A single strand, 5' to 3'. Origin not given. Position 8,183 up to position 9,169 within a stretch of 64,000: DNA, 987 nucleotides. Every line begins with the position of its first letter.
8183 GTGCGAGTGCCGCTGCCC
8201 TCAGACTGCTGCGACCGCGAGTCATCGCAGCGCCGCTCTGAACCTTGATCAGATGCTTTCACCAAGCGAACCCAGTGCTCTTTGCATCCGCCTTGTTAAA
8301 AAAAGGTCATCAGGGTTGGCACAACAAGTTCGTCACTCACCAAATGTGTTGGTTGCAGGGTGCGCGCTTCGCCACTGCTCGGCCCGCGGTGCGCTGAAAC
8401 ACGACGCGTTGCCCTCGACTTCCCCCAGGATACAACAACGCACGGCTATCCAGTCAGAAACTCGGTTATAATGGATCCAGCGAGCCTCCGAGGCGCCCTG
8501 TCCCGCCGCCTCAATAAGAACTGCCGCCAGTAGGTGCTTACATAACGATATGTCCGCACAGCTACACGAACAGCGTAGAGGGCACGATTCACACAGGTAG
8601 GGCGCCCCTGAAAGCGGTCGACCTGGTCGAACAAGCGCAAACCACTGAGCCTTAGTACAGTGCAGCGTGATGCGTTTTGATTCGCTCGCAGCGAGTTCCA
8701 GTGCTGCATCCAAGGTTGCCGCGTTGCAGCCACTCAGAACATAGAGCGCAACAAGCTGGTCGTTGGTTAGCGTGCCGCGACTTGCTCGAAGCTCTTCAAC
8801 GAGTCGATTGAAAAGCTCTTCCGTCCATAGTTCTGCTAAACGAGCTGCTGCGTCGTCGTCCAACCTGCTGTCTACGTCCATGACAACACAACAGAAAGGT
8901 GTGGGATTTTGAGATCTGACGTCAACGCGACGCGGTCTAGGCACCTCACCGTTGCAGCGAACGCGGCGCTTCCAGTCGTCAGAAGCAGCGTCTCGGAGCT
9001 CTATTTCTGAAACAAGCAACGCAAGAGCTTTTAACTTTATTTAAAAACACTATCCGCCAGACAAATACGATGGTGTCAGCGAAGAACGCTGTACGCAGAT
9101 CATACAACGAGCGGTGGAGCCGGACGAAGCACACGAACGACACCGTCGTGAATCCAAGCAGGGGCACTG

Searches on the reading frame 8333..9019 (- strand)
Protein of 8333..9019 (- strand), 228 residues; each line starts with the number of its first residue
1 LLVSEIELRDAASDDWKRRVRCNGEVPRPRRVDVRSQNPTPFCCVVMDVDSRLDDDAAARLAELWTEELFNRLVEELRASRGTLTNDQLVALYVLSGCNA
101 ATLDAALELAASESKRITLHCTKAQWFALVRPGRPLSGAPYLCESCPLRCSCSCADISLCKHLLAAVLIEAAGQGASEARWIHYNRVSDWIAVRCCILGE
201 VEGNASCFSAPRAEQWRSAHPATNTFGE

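Call 15: search_protein_families(library=pfam, proteins=[window:8333-9019:-], max_evalue=0.001)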
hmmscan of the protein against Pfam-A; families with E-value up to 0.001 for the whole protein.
window:8333-9019:- (228 aa): 0 families

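Call 31: search_protein_families(library=pfam, proteins=[window:8336-9019:-], max_evalue=10)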
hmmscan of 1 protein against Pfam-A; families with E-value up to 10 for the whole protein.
window:8336-9019:- (228 aa): 1 family
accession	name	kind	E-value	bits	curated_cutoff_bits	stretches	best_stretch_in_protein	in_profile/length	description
PF04434.22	SWIM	-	0.57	10.2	19.6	1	149-168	12-35/38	SWIM zinc finger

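Call 32: search_solved_structures(query=window:8336-9019:-, max_evalue=10, show_alignments=2)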
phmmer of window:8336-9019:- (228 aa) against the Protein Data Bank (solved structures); distinct sequences matched with E-value up to 10: 5.
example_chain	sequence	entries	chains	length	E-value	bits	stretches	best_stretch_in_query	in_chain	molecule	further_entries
23cp_R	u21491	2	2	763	0.31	13.8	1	44-96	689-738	Putative chromatin structure-remodeling complex protein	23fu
2mra_A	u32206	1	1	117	0.6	12.9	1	52-87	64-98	De novo designed protein OR459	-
1ufn_A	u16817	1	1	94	1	12.2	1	11-28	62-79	putative nuclear protein homolog 5830484A20Rik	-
1y6i_A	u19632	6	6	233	1.4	11.7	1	144-193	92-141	Mg-chelatase cofactor GUN4 | Ycf53-like protein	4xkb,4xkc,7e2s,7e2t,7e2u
1ijt_A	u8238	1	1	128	2.5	10.9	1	95-148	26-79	fibroblast growth factor 4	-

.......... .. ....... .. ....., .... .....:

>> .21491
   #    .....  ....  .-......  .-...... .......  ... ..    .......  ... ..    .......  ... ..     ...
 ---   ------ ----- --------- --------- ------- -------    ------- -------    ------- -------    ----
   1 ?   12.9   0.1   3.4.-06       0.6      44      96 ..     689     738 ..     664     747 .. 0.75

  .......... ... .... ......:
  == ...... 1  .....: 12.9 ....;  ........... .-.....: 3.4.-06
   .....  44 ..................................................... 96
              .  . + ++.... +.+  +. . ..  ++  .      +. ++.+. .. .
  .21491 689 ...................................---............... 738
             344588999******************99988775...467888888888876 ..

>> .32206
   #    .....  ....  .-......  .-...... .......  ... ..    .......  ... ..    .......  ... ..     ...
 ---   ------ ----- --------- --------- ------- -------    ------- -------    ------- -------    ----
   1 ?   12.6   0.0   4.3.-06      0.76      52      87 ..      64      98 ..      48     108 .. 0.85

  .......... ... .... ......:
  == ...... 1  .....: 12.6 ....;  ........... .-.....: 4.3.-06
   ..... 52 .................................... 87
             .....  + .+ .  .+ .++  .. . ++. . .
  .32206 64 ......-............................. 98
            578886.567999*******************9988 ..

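Call 69: search_protein_families(library=pfam, proteins=[P0054], max_evalue=10)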
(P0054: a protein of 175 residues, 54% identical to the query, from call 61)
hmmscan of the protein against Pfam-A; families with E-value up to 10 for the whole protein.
P0054 (175 aa): 1 family
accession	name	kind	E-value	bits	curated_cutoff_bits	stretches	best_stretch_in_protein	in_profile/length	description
PF04434.22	SWIM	-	0.0087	16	19.6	1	101-122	12-35/38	SWIM zinc finger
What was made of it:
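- On Sws1/ZSWIM7 (for the ORF at 8333-9019): Pfam SWIM scores only E=0.57 here and 0.0087 in the orthologue, both below the cut-off (calls 31, 69).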

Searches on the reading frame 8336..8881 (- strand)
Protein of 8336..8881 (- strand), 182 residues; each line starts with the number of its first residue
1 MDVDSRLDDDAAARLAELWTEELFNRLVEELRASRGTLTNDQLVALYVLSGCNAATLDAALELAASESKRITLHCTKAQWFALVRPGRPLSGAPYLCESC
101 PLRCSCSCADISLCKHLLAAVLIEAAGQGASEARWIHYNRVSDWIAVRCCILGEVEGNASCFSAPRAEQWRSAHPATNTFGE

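Call 60: list_cluster_members(proteins=[window:8336-8881:-, window:8336-9019:-, window:26732-28372:+])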
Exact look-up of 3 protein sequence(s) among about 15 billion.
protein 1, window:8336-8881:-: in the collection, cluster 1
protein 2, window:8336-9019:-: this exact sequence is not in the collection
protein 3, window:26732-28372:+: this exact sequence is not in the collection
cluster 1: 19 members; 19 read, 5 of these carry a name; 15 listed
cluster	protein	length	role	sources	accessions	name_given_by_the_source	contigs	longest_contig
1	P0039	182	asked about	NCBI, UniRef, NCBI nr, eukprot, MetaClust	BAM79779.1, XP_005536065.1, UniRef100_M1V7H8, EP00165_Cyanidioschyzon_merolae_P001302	hypothetical protein CYME_CMH096C [Cyanidioschyzon merolae strain 10D] | SWIM-type domain-containing protein n=1 Tax=Cyanidioschyzon merolae (strain NIES-3377 / ... | XP_005536065.1 hypothetical protein CYME_CMH096C [Cyanidioschyzon merolae strain 10D]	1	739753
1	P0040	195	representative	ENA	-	-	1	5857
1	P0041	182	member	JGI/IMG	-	hypothetical protein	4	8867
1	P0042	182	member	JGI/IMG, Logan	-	hypothetical protein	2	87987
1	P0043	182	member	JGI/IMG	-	hypothetical protein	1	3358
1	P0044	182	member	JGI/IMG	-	hypothetical protein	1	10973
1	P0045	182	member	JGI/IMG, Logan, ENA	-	-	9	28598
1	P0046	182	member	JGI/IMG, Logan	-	-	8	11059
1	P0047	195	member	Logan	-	-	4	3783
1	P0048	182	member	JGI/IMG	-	-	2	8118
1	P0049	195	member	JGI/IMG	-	-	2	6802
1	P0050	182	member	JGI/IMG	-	-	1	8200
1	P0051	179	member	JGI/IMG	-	-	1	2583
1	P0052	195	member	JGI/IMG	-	-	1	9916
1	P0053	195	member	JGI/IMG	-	-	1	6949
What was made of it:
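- On Sws1/ZSWIM7 (for the ORF at 8333-9019): UniRef names the protein 'SWIM-type domain-containing protein' (call 60).
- Checked: The SWIM ORF at 8333-9019 is on the minus strand; its annotated product starts at 8881 (182 aa, CMH096C; call 60).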

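Call 61: find_homologous_proteins(query=P0039, max_evalue=0.01)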
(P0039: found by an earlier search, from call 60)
Query P0039 (182 aa): 2 proteins with E <= 0.01 among 1043 candidates.
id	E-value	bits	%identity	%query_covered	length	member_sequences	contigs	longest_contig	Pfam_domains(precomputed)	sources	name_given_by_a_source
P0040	7.1e-116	402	99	100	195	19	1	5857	-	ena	-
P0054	3.4e-41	159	54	79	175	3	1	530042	-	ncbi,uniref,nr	ncbi:hypothetical protein F1559_001329 [Cyanidiococcus yangmingshanensis]|uniref:SWIM-type domain-co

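Call 68: search_solved_structures(query=A4, max_evalue=10, show_alignments=2)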
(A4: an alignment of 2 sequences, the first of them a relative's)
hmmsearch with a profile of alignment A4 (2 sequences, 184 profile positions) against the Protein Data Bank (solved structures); distinct sequences matched with E-value up to 10: 2.
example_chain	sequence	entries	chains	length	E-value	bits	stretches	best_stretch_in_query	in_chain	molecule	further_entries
4wny_A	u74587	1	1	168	1.2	11.9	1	47-84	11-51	Universal stress protein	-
4b54_A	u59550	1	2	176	1.5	11.6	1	31-84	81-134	LIPOPOLYSACCHARIDE EXPORT SYSTEM PROTEIN LPTC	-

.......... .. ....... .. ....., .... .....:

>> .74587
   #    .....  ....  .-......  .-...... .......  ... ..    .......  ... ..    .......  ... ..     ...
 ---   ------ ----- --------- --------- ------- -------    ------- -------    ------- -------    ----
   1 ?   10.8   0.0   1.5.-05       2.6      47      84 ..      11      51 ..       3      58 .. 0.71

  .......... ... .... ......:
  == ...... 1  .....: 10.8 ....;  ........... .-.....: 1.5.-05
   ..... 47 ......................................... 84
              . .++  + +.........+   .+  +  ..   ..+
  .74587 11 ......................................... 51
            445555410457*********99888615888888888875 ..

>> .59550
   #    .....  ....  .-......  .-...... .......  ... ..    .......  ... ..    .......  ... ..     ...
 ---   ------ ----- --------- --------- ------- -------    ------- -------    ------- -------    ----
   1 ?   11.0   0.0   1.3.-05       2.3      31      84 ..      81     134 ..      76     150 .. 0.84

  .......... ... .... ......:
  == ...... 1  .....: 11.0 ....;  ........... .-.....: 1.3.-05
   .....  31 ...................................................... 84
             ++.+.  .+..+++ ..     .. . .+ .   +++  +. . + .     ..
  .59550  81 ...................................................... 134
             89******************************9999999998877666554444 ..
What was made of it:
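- On Sws1/ZSWIM7 (for the ORF at 8333-9019): The homology search returned only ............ relatives (call 61), and the PDB profile search returned nothing relevant (call 68).
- Tried and rejected: For the SWIM ORF, the PDB and homology searches gave no link to Sws1/ZSWIM7 (calls 32, 61, 68).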

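Call 69: search_protein_families(library=pfam, proteins=[P0054], max_evalue=10)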
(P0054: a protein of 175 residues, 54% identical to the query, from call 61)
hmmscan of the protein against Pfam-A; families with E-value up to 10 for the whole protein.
P0054 (175 aa): 1 family
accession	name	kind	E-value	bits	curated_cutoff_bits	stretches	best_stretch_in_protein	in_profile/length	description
PF04434.22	SWIM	-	0.0087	16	19.6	1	101-122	12-35/38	SWIM zinc finger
